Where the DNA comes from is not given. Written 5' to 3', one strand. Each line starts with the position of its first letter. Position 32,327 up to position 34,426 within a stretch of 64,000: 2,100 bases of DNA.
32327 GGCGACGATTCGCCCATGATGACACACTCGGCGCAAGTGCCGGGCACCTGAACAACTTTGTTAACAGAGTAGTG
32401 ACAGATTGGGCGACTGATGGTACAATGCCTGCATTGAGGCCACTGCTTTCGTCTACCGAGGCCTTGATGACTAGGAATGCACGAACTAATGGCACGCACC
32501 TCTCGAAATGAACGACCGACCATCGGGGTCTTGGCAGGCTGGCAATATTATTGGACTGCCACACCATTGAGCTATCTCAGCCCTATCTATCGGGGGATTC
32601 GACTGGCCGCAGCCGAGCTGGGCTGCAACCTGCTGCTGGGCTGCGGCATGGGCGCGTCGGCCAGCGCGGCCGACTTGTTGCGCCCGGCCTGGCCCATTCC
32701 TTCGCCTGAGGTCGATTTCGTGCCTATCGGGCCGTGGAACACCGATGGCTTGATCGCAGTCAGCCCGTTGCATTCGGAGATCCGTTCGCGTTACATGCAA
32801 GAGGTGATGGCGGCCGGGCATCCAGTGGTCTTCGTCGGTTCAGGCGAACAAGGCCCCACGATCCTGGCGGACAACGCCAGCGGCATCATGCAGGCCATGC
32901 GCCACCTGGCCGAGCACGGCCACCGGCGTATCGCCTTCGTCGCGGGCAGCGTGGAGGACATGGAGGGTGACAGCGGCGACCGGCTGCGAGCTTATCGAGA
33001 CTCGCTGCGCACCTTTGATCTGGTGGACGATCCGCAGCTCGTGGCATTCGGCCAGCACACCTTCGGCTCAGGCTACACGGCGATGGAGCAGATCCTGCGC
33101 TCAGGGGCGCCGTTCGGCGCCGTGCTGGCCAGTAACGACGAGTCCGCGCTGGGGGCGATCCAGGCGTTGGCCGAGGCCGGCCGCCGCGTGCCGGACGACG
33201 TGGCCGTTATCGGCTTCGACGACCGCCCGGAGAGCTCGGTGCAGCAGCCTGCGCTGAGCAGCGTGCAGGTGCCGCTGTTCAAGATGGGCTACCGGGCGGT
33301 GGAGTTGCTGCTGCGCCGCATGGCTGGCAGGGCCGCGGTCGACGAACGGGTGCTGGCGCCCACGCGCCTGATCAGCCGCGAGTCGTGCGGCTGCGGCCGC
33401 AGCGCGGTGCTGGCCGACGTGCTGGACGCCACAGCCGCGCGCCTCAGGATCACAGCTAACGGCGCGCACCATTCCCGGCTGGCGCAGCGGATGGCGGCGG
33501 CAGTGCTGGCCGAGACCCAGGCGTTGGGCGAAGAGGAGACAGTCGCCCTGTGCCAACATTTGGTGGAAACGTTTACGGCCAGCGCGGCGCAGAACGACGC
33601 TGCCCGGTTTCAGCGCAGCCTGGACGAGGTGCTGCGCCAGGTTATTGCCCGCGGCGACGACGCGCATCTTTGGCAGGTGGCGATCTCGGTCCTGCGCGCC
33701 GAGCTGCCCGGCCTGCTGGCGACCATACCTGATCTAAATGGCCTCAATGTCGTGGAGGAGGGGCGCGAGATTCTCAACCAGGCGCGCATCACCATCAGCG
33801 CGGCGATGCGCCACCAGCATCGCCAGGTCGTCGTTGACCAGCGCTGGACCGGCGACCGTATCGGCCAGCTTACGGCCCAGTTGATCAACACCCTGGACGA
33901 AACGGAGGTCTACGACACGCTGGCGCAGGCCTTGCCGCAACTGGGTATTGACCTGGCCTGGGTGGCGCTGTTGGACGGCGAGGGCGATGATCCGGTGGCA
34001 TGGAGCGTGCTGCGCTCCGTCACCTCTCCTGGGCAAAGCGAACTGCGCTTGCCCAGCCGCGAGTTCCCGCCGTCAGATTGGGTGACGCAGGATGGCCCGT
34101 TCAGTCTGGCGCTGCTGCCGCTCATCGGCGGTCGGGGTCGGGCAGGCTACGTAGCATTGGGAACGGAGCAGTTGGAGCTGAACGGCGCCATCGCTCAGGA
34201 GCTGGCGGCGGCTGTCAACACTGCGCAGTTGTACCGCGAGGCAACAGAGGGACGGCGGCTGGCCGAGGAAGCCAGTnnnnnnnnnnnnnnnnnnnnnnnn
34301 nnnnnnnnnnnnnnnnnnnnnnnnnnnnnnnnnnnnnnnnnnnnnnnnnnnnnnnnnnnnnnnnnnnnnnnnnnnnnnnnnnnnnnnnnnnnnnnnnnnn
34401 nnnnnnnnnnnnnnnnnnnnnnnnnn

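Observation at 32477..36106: Single-polypeptide cytoplasmic 'hybrid two-component system' sensing through a LacI-type sugar-binding domain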

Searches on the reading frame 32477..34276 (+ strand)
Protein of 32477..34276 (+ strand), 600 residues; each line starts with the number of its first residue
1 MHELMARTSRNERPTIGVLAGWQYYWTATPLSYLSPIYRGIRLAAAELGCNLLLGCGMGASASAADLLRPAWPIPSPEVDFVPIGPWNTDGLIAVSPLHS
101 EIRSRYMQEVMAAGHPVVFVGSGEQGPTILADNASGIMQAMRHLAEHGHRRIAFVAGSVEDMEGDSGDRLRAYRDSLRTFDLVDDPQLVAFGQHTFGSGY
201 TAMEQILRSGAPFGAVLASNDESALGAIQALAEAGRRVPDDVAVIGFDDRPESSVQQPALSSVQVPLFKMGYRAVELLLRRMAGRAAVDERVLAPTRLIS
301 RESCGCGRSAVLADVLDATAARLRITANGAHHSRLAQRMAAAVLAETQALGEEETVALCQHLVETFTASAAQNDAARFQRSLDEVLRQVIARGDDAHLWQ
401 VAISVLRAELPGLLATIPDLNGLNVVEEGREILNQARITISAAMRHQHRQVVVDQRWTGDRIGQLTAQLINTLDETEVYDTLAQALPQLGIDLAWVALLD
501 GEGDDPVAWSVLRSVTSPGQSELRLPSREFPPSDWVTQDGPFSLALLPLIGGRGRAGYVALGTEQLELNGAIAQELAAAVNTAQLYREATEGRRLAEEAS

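Call 37: search_protein_representatives(protein=window:32477-34276:+)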
Query: 600 residues. Proteins with E-value up to 0.001 (for the whole library): 73420; up to 1e-10: 28978; up to 1e-30: 907. The best 150 are listed.
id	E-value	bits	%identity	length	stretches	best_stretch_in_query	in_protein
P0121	4.7e-202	689.1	58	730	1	11-599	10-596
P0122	1.0e-192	658.3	52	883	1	6-599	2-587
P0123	8.8e-177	605.6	50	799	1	11-596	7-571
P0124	8.7e-167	572.6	46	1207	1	12-599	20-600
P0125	1.0e-156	539.4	47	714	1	9-599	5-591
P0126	6.7e-154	530.1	45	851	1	10-594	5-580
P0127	4.4e-147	507.6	48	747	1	12-598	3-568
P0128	5.2e-146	504.0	46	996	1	11-584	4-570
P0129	4.0e-145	501.1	46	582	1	10-590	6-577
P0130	9.6e-141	486.7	44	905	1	9-599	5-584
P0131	1.3e-140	486.2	45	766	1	7-591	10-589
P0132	1.7e-138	479.2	42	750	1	10-591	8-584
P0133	2.7e-137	475.3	45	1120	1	9-590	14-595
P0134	7.0e-136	470.6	43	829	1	8-580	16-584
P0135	1.4e-134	466.3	44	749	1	8-588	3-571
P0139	4.9e-132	457.9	45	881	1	8-598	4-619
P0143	2.0e-127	442.7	43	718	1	69-591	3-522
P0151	5.6e-124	431.3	42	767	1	8-584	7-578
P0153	1.5e-122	426.5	40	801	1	21-582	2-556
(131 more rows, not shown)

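Call 42: find_related_loci(query=A3, collection=genome_contigs, flank=6000)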
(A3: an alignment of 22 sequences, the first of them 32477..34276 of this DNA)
Query A3 (600 aa) in genome_contigs; peptide patterns used: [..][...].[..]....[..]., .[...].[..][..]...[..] (x = any residue, [..] = any of these).
600 stretches matched a pattern (row limit reached: there are more); 592 encode a relative of the query (tblastn E <= 1e-3); the best 80 are kept; 80 distinct loci.
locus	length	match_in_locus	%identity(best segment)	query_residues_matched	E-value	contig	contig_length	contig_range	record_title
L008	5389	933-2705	61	5-600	0e+0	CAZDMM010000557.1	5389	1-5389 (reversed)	MAG TPA_asm: uncultured Caldilineaceae bacterium isolate binchicken_co130_5 genome assembly, contig: NODE_9039_length_53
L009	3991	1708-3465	54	3-600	0e+0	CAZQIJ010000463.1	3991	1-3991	MAG TPA_asm: uncultured Anaerolineaceae bacterium isolate binchicken_co58_58 genome assembly, contig: NODE_17816_length_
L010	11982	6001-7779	50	1-600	0e+0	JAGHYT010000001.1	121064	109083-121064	MAG: Chloroflexus sp. isolate 629F.1 NODE_4_length_121064_cov_10.974754, whole genome shotgun sequence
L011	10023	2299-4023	49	7-599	2e-164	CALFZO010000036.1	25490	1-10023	MAG TPA_asm: uncultured Anaerolineales bacterium isolate SRR1506987_bin.41_CONCOCT_v1.1_MAG genome assembly, contig: ERZ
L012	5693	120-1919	41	5-600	2e-137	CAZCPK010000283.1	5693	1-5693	MAG TPA_asm: uncultured Anaerolineales bacterium isolate SRP141376_co2_268 genome assembly, contig: NODE_23527_length_56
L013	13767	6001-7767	39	11-600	6e-118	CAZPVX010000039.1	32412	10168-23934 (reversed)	MAG TPA_asm: uncultured Anaerolineae bacterium isolate SRP263991_co5_64 genome assembly, contig: NODE_2800_length_32412_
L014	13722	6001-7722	39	12-600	4e-116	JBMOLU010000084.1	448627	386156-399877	MAG: Chloroflexota bacterium isolate Betzabe_MAG032 MAG032_84, whole genome shotgun sequence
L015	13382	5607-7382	39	1-591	4e-114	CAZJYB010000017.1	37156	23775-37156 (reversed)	MAG TPA_asm: uncultured Anaerolineaceae bacterium isolate SRP136066_co1_84 genome assembly, contig: NODE_837_length_3715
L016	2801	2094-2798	60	2-234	7e-92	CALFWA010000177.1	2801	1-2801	MAG: uncultured Caldilinea sp. isolate H1_Bin_METABAT__114_1 genome assembly, contig: c_000000223817, whole genome shotg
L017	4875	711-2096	46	15-599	9e-78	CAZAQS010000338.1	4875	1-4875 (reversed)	MAG TPA_asm: uncultured Anaerolineaceae bacterium isolate SRP217488_co1_79 genome assembly, contig: NODE_20242_length_48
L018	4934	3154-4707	29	84-597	6e-47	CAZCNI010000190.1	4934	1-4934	MAG TPA_asm: uncultured Polyangiaceae bacterium isolate binchicken_co50_342 genome assembly, contig: NODE_25788_length_4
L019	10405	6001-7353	30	116-558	4e-38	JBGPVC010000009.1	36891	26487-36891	MAG: Candidatus Limnocylindria bacterium isolate OBJ1_062018_110_27 k141_280677_length_36891_cov_15.5127, whole genome s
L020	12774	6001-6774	32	32-305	6e-38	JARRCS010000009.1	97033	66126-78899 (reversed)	MAG: Halanaerobiales bacterium isolate DJKA113_NP-J24_bin.46 scaffold_46, whole genome shotgun sequence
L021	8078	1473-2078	43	107-306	1e-36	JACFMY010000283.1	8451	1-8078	MAG: Caldilineaceae bacterium isolate BROCD010 NODE_4680_length_8451_cov_3.988328, whole genome shotgun sequence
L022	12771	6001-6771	33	33-305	2e-36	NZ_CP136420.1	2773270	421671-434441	Neomoorella carbonis strain ACPs chromosome, complete genome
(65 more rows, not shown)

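Call 65: search_protein_families(library=pfam, proteins=[P0125, P0131, P0143, P0151, P0126, P0139, P0153], max_evalue=0.0001)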
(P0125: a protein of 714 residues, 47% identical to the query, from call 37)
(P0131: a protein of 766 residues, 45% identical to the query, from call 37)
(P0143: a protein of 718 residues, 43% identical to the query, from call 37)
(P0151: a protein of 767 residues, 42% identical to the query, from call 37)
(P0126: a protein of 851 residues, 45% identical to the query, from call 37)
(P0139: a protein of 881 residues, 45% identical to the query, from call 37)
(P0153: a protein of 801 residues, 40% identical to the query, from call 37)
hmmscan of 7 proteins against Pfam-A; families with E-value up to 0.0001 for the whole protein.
P0125 (714 aa): 5 families
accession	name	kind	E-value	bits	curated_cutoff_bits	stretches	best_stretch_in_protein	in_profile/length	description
PF13377.12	Peripla_BP_3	-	4.5e-36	124.9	26.5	1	137-300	1-167/167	Periplasmic binding protein-like domain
PF12833.13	HTH_18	-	1.1e-25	90.1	33.6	1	634-711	1-78/80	Helix-turn-helix domain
PF00165.29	HTH_AraC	-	3.7e-19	68.8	26.6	2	676-710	7-40/42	Bacterial regulatory helix-turn-helix proteins, AraC family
PF00532.27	Peripla_BP_1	-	7.7e-13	49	22.2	1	111-287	82-270/281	Periplasmic binding proteins and sugar binding domain of LacI family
PF13407.12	Peripla_BP_4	-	7.3e-07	29.4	35.1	1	89-281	59-257/258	Periplasmic binding protein domain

P0131 (766 aa): 4 families
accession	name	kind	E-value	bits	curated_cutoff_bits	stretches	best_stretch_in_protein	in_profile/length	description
PF00990.26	GGDEF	-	4.3e-45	153.8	23.8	1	592-745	2-161/161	Diguanylate cyclase, GGDEF domain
PF13377.12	Peripla_BP_3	-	2.3e-31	109.6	26.5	1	148-306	5-167/167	Periplasmic binding protein-like domain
PF00532.27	Peripla_BP_1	-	5.5e-20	72.4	22.2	1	91-303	58-280/281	Periplasmic binding proteins and sugar binding domain of LacI family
PF13407.12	Peripla_BP_4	-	3.8e-12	46.7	35.1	1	94-287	58-257/258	Periplasmic binding protein domain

P0143 (718 aa): 5 families
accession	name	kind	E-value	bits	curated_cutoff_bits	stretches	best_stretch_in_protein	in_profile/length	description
PF13487.12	HD_5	-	9.6e-37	126.8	27.2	1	541-700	6-168/170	HD domain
PF13377.12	Peripla_BP_3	-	3.4e-31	109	26.5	1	76-237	2-167/167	Periplasmic binding protein-like domain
PF00532.27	Peripla_BP_1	-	3.4e-20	73.1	22.2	1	21-232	56-278/281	Periplasmic binding proteins and sugar binding domain of LacI family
PF01966.28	HD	-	5.1e-20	72.3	22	1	550-671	2-116/116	HD domain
PF13407.12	Peripla_BP_4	-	3.2e-11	43.7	35.1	1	26-217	58-256/258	Periplasmic binding protein domain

P0151 (767 aa): 4 families
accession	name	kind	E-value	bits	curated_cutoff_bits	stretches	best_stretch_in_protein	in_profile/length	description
PF13377.12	Peripla_BP_3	-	6.8e-31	108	26.5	1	138-302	1-167/167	Periplasmic binding protein-like domain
PF00532.27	Peripla_BP_1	-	4.4e-17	62.9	22.2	1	86-297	58-278/281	Periplasmic binding proteins and sugar binding domain of LacI family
PF01740.26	STAS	-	1.4e-14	54.1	22.6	1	637-728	3-94/106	STAS domain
PF13407.12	Peripla_BP_4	-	1.5e-05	25.1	35.1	1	104-285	73-256/258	Periplasmic binding protein domain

P0126 (851 aa): 6 families
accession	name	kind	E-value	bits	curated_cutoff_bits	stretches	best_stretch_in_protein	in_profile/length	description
PF13377.12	Peripla_BP_3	-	1.1e-35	123.6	26.5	1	134-296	2-167/167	Periplasmic binding protein-like domain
PF12833.13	HTH_18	-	2.6e-22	79.3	33.6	1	772-849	2-79/80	Helix-turn-helix domain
PF00072.30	Response_reg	-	1.3e-16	61.2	30.2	1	620-732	1-109/111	Response regulator receiver domain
PF00165.29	HTH_AraC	-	2e-16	60.1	26.6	2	758-799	1-42/42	Bacterial regulatory helix-turn-helix proteins, AraC family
PF00532.27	Peripla_BP_1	-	1.8e-15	57.6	22.2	1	96-291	70-278/281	Periplasmic binding proteins and sugar binding domain of LacI family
PF13407.12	Peripla_BP_4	-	7.6e-15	55.6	35.1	1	84-278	58-258/258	Periplasmic binding protein domain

P0139 (881 aa): 6 families
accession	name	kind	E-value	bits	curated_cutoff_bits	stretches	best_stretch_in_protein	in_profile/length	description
PF13377.12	Peripla_BP_3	-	1.4e-31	110.3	26.5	1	142-302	2-167/167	Periplasmic binding protein-like domain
PF02518.31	HATPase_c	-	7.6e-27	94.4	26.4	1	768-874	3-110/111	Histidine kinase-, DNA gyrase B-, and HSP90-like ATPase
PF00532.27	Peripla_BP_1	-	1.6e-12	48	22.2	1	115-289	82-270/281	Periplasmic binding proteins and sugar binding domain of LacI family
PF13581.12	HATPase_c_2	-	8.8e-07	29.4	27.4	1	777-849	38-111/127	Histidine kinase-like ATPase domain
PF13407.12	Peripla_BP_4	-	1.1e-06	28.8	35.1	1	184-284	150-257/258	Periplasmic binding protein domain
PF00512.31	HisKA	-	1.6e-05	25.3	26.9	1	640-677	2-31/66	His Kinase A (phospho-acceptor) domain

P0153 (801 aa): 5 families
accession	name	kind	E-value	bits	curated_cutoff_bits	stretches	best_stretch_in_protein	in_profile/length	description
PF13377.12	Peripla_BP_3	-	8.1e-35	120.8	26.5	1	121-283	2-167/167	Periplasmic binding protein-like domain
PF02518.31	HATPase_c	-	1.1e-29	103.5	26.4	1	686-792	2-107/111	Histidine kinase-, DNA gyrase B-, and HSP90-like ATPase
PF00532.27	Peripla_BP_1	-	1.3e-18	67.9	22.2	1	85-277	72-277/281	Periplasmic binding proteins and sugar binding domain of LacI family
PF00512.31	HisKA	-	2.6e-08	34.3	26.9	1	577-641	2-63/66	His Kinase A (phospho-acceptor) domain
PF13407.12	Peripla_BP_4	-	6e-05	23.2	35.1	0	72-233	59-223/258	Periplasmic binding protein domain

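Call 73: search_protein_families(library=pfam, proteins=[L013:65-2197:+, L013:9899-11596:+, L013:4155-5636:-, L010:2958-5000:+, L010:9802-10572:+, L014:10377-11972:+, L014:12071-13627:+, L015:5622-7877:+, L015:2060-3004:-, L015:4087-5034:-], max_evalue=0.0001)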
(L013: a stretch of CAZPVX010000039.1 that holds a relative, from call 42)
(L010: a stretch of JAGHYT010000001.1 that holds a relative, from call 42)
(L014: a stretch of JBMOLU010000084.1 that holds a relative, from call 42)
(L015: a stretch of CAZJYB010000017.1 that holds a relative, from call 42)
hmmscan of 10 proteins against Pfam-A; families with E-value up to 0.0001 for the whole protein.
L013:65-2197:+ (711 aa): 0 families

L013:9899-11596:+ (566 aa): 2 families
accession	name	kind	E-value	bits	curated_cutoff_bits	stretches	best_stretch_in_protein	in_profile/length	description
PF01547.30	SBP_bac_1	-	1.4e-20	75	26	1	97-403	12-301/307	Bacterial extracellular solute-binding protein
PF13416.11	SBP_bac_8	-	8.4e-15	55.7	27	1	103-405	6-246/279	Bacterial extracellular solute-binding protein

L013:4155-5636:- (493 aa): 1 family
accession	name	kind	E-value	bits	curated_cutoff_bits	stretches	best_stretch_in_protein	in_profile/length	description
PF01547.30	SBP_bac_1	-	1.1e-25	91.8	26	1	107-404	10-306/307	Bacterial extracellular solute-binding protein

L010:2958-5000:+ (681 aa): 4 families
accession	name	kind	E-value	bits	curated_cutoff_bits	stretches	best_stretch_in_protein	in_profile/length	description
PF01436.27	NHL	-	1.8e-13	50.2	20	0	296-318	6-28/28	NHL repeat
PF24684.1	Vgb_lyase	-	5.1e-08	32.5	50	1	254-466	16-213/290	Virginiamycin B lyase family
PF20067.5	SSL_N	-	6.1e-06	26.4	18.9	0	381-406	12-37/46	Strictosidine synthase-like, N-terminal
PF08450.18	SGL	-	2.8e-05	24.3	26.3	0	298-328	190-220/246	SMP-30/Gluconolactonase/LRE-like region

L010:9802-10572:+ (257 aa): 0 families

L014:10377-11972:+ (532 aa): 4 families
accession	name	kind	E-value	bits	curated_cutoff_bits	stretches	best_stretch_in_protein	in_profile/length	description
PF13416.11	SBP_bac_8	-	1.5e-40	140.2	27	1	82-361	2-261/279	Bacterial extracellular solute-binding protein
PF01547.30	SBP_bac_1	-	8.6e-30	105.2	26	1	77-341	6-298/307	Bacterial extracellular solute-binding protein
PF22058.2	X25_BaPul_like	-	1.7e-28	99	27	1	437-526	2-86/87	Pullulanase X25 domain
PF13343.11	SBP_bac_6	-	3.1e-06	27.3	24.6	1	119-195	4-87/245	Bacterial extracellular solute-binding protein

L014:12071-13627:+ (519 aa): 2 families
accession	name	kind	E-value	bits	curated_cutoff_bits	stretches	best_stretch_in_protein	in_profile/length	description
PF00528.27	BPD_transp_1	-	7.3e-21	75.2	26.4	1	298-501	4-170/184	Binding-protein-dependent transport system inner membrane component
PF16296.10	TM_PBP2_N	-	1.9e-16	60.3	31.4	1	71-144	1-78/83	N-terminal of TM subunit in PBP-dependent ABC transporters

L015:5622-7877:+ (752 aa): 4 families
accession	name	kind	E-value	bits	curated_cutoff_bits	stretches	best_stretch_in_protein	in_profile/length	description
PF00990.26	GGDEF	-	2.5e-45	154.6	23.8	1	590-742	2-161/161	Diguanylate cyclase, GGDEF domain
PF13377.12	Peripla_BP_3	-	3.4e-32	112.3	26.5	1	137-298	1-167/167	Periplasmic binding protein-like domain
PF00532.27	Peripla_BP_1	-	2.5e-16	60.4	22.2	1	83-292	56-277/281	Periplasmic binding proteins and sugar binding domain of LacI family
PF13407.12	Peripla_BP_4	-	5.1e-08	33.2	35.1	1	89-252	60-226/258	Periplasmic binding protein domain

L015:2060-3004:- (314 aa): 1 family
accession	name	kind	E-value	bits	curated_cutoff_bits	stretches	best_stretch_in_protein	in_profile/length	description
PF01156.24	IU_nuc_hydro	-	8.3e-97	324.9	34.2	1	4-299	1-296/297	Inosine-uridine preferring nucleoside hydrolase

L015:4087-5034:- (315 aa): 2 families
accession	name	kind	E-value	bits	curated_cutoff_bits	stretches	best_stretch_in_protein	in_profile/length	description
PF00294.29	PfkB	-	5.9e-74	249.5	25.8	1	2-305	3-301/302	pfkB family carbohydrate kinase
PF08543.17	Phos_pyr_kin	-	4e-08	33.4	27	1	155-259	102-213/246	Phosphomethylpyrimidine kinase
